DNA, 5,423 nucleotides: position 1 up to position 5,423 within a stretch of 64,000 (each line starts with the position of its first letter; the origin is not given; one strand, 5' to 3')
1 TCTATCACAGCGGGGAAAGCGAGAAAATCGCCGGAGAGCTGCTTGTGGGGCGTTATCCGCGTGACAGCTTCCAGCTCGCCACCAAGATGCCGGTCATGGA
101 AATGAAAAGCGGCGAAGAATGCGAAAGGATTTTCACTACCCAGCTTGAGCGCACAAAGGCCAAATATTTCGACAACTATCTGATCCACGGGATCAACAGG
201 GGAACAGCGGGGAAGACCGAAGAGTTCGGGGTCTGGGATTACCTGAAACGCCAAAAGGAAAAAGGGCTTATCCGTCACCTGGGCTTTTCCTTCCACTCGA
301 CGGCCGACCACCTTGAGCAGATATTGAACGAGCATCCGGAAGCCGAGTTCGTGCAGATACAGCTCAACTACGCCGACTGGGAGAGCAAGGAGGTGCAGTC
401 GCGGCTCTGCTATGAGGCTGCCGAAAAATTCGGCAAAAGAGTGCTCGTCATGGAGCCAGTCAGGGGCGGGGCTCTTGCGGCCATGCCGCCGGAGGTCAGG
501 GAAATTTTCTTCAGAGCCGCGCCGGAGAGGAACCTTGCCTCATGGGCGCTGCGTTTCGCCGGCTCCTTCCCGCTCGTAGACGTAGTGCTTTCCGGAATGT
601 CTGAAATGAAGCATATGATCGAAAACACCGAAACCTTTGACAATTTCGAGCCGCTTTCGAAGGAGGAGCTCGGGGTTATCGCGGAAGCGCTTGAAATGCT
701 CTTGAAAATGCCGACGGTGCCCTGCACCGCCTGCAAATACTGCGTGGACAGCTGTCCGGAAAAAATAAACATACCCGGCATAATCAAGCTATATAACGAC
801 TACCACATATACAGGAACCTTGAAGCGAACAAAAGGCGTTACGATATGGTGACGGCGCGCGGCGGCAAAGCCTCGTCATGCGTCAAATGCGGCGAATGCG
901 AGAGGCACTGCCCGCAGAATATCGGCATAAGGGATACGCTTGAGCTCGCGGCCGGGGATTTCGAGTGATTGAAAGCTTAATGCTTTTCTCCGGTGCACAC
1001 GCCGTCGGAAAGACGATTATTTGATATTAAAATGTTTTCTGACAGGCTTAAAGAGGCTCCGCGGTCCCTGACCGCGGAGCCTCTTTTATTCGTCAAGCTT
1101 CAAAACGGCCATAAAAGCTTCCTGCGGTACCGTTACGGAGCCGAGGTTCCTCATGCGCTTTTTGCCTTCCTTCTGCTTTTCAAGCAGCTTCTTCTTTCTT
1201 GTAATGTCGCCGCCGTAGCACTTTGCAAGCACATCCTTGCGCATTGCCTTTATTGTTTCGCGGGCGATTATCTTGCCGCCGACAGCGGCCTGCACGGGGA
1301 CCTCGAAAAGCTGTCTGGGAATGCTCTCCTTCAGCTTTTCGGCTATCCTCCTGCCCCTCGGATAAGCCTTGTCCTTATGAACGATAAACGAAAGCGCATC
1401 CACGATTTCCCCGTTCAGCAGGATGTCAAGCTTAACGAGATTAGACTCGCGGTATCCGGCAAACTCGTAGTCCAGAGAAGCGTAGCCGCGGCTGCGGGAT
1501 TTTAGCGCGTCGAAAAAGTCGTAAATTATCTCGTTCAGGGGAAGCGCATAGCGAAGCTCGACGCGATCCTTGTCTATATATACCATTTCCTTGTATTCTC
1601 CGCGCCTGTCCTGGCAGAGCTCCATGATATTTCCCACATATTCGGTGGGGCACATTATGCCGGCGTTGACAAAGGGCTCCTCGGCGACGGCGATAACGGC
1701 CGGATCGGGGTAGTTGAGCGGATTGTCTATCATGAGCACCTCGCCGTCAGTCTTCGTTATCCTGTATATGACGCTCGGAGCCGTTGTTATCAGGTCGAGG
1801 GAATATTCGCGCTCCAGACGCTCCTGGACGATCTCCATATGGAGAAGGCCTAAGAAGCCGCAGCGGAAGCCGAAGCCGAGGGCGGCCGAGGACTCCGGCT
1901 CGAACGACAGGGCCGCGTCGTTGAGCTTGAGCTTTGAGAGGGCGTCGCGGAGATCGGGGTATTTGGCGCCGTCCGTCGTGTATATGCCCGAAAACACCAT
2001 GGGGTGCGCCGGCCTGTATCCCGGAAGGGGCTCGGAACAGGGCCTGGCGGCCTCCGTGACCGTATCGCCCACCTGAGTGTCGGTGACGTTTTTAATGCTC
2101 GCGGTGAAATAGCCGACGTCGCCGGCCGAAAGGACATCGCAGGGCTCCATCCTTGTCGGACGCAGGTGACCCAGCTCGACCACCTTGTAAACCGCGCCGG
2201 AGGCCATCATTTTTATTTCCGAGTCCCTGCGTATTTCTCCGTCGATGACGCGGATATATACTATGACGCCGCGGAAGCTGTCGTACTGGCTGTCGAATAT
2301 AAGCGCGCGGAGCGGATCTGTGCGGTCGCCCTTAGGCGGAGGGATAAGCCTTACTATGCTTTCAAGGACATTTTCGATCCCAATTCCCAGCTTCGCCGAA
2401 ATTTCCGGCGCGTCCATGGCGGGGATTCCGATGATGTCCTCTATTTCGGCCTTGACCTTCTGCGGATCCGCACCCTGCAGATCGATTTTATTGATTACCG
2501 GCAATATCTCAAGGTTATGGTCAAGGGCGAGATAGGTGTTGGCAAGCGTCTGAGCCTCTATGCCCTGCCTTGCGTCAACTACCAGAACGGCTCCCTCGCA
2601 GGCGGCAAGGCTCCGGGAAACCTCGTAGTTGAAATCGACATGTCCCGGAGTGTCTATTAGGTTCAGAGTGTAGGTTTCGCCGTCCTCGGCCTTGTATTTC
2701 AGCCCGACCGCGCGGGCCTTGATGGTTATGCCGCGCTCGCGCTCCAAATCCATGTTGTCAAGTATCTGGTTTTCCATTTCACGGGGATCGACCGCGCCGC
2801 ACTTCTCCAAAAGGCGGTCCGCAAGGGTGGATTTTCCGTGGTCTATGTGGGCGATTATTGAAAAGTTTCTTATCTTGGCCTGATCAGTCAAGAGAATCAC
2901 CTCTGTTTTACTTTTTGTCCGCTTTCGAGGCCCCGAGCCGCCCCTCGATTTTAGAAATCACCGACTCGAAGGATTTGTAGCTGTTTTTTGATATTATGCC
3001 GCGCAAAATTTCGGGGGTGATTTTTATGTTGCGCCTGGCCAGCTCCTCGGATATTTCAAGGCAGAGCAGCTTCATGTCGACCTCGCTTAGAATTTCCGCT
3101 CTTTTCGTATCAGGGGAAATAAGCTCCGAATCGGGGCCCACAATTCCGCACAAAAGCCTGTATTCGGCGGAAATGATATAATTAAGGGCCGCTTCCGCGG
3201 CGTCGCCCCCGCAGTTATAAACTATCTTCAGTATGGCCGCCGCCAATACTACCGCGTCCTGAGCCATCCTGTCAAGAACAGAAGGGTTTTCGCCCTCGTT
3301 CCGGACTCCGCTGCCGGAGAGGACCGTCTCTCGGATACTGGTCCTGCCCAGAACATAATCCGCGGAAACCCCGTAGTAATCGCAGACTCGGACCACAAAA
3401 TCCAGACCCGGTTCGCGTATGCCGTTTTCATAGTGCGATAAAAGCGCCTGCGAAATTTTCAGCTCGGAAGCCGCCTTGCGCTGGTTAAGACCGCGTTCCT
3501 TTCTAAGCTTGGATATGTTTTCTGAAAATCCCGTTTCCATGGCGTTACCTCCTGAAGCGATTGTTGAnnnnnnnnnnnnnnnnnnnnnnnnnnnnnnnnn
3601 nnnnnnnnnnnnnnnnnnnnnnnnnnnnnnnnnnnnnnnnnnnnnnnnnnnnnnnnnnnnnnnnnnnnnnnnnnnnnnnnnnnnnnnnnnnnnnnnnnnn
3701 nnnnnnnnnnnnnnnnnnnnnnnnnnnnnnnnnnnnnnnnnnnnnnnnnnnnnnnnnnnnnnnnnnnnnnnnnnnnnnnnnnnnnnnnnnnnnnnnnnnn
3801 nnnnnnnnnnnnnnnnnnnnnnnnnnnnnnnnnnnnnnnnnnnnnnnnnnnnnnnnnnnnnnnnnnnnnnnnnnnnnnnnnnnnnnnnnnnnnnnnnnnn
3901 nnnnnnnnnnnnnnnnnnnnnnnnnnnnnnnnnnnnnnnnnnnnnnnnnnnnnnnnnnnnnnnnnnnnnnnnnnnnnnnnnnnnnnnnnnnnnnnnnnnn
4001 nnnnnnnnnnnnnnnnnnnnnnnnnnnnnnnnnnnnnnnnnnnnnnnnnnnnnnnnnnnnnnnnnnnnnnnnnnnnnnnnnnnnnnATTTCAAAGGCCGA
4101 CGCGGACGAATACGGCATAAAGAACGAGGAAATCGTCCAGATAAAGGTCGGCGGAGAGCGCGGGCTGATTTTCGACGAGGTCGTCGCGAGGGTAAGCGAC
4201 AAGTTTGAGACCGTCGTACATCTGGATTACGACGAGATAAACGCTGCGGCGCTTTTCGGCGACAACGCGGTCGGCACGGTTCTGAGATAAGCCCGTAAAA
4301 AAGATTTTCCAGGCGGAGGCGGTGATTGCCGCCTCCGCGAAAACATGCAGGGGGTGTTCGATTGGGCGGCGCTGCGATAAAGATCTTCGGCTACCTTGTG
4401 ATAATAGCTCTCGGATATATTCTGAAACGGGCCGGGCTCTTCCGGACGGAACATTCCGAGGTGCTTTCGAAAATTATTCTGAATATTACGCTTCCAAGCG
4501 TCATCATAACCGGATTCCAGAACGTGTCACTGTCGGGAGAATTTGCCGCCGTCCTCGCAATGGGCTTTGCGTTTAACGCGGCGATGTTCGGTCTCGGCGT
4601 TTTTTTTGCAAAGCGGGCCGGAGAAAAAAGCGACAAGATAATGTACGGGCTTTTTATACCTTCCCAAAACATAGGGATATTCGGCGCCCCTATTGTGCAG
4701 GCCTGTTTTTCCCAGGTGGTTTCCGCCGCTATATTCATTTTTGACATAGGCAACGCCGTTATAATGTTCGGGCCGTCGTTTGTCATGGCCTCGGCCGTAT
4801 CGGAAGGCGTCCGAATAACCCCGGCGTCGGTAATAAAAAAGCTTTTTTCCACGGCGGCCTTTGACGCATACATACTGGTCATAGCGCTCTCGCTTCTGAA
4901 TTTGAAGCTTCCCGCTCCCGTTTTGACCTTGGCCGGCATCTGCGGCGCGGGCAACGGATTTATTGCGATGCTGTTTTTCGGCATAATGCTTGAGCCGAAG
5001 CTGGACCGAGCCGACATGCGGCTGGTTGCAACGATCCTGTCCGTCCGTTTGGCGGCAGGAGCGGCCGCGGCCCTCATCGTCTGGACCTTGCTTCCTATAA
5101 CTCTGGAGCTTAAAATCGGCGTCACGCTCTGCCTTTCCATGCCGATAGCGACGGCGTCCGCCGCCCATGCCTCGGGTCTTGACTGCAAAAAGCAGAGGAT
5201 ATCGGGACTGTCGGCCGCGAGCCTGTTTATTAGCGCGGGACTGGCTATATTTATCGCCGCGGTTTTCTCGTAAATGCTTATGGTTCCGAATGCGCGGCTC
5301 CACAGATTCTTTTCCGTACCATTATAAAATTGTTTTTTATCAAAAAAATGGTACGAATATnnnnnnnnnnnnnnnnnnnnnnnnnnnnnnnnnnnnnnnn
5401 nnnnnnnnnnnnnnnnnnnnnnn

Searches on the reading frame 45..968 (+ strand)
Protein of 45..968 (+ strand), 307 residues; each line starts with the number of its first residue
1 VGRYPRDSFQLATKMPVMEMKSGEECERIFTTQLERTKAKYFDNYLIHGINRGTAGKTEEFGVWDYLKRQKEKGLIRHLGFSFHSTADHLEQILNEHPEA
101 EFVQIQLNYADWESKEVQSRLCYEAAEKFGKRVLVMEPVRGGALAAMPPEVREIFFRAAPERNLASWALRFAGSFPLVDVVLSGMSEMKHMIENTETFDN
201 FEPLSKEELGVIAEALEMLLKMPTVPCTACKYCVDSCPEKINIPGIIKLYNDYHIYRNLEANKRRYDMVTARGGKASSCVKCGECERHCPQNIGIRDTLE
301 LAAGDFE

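Call 8: search_protein_families(library=pfam, proteins=[window:45-968:+])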
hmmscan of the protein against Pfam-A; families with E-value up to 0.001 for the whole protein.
window:45-968:+ (307 aa): 11 families
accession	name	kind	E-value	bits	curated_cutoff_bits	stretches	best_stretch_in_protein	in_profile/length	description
PF00248.27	Aldo_ket_red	-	8.7e-27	94.4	24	1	4-216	60-290/291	Aldo/keto reductase family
PF13187.11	Fer4_9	-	1.4e-09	38.2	27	1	227-292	2-50/52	4Fe-4S dicluster domain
PF13534.11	Fer4_17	-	1.5e-08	35.5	22.2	1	227-293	2-60/61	4Fe-4S dicluster domain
PF13183.11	Fer4_8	-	2.9e-07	31.4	27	1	226-293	4-68/68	4Fe-4S dicluster domain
PF13237.11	Fer4_10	-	3e-07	30.7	25.5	1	226-290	8-53/53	4Fe-4S dicluster domain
PF12838.12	Fer4_7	-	2.3e-06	28.4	27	1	227-293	2-52/52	4Fe-4S dicluster domain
PF13746.11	Fer4_18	-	4.6e-06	27.3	27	0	271-301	53-83/114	4Fe-4S dicluster domain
PF13484.11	Fer4_16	-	5.5e-06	27.5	30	1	227-292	2-66/66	4Fe-4S double cluster binding domain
PF00037.32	Fer4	-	1.6e-05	25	21.1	0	277-292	6-21/24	4Fe-4S binding domain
PF12837.12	Fer4_6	-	0.00017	21.8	25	0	276-290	6-20/24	4Fe-4S binding domain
PF14691.11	Fer4_20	-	0.00036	20.8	25.8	0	227-263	24-62/113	Dihydroprymidine dehydrogenase domain II, 4Fe-4S cluster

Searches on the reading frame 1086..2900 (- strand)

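Call 8: search_protein_families(library=pfam, proteins=[window:1086-2900:-])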
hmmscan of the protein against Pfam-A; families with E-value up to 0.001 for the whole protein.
window:1086-2900:- (604 aa): 6 families
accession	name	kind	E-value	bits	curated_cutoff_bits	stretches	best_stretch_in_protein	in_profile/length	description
PF00009.33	GTP_EFTU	-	1.3e-54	185.1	26.5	1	9-188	2-188/188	Elongation factor Tu GTP binding domain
PF06421.17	LepA_C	-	7.7e-52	174.4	29.7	1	495-601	1-107/107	GTP-binding protein LepA C-terminus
PF00679.30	EFG_C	-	3.2e-24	85.2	27.9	1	407-492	3-87/89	Elongation factor G C-terminus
PF03144.31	GTP_EFTU_D2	-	5.7e-10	39.9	30.3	1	211-282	1-73/73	Elongation factor Tu domain 2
PF22042.2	EF-G_D2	-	9e-05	23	27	1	196-282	1-82/84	Elongation factor G domain 2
PF16658.11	RF3_C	-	0.00019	21.7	40.1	1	300-373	9-79/132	Class II release factor RF3, C-terminal domain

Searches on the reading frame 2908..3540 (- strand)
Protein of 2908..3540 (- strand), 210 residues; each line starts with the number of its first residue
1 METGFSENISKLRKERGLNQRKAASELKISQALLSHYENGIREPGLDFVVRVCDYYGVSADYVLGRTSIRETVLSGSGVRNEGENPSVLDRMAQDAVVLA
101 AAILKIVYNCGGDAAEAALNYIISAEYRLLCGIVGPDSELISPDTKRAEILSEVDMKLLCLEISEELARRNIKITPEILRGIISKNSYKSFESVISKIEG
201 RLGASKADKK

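Call 8: search_protein_families(library=pfam, proteins=[window:2908-3540:-])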
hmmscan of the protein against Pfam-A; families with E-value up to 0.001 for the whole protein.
window:2908-3540:- (210 aa): 3 families
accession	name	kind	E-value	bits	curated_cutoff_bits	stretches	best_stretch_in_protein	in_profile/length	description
PF01381.28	HTH_3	-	4.3e-14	52.7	23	1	9-62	1-54/55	Helix-turn-helix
PF12844.13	HTH_19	-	1.8e-12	47.4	30.2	1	7-64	2-59/64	Helix-turn-helix domain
PF13560.12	HTH_31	-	1.2e-11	45.1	27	1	12-61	9-59/64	Helix-turn-helix domain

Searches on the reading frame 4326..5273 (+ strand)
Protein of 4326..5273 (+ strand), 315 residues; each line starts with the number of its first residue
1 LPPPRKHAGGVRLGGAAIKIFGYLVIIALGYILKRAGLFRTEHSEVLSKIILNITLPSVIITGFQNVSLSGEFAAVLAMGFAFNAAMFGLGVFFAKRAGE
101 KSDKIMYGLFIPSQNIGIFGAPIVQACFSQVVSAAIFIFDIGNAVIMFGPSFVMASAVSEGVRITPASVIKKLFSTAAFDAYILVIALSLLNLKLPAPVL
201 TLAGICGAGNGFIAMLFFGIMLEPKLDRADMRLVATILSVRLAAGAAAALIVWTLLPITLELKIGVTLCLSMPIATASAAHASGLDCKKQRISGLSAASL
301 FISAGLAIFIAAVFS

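Call 8: search_protein_families(library=pfam, proteins=[window:4326-5273:+])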
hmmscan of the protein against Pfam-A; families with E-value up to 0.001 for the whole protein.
window:4326-5273:+ (315 aa): 1 family
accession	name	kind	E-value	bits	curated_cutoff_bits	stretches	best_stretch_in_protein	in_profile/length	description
PF03547.23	Mem_trans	-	5e-09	35.7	25.7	1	21-314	7-342/343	Membrane transport protein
